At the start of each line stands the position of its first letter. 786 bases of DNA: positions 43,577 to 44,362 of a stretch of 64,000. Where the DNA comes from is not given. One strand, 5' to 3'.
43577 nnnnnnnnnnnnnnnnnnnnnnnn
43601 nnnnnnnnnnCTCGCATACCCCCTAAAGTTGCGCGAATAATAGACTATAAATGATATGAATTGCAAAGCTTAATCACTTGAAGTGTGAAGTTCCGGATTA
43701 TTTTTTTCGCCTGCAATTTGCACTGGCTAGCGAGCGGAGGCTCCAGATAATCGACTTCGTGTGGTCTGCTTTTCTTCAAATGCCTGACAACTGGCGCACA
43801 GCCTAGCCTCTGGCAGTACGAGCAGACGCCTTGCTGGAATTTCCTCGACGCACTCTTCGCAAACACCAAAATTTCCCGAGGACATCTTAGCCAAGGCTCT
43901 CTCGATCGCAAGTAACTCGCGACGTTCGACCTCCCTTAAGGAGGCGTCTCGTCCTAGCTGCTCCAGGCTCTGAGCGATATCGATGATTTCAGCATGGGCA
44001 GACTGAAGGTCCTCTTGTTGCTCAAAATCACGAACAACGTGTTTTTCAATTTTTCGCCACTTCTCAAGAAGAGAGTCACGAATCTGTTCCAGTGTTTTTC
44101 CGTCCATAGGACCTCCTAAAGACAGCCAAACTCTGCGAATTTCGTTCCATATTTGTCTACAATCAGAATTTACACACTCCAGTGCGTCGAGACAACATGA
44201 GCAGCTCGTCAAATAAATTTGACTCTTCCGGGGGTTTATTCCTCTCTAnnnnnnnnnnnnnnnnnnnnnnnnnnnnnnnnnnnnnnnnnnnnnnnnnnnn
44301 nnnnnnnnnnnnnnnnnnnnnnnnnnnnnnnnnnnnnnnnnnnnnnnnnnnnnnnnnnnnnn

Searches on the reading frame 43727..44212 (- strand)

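Call 67: search_protein_families(library=pfam, proteins=[window:43727-44212:-], max_evalue=0.00001)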
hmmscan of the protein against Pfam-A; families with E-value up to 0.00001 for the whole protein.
window:43727-44212:- (161 aa): 1 family
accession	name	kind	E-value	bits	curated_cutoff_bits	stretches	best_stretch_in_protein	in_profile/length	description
PF01258.23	zf-dskA_traR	-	5.1e-10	39.6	24.9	1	113-148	1-36/36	Prokaryotic dksA/traR C4-type zinc finger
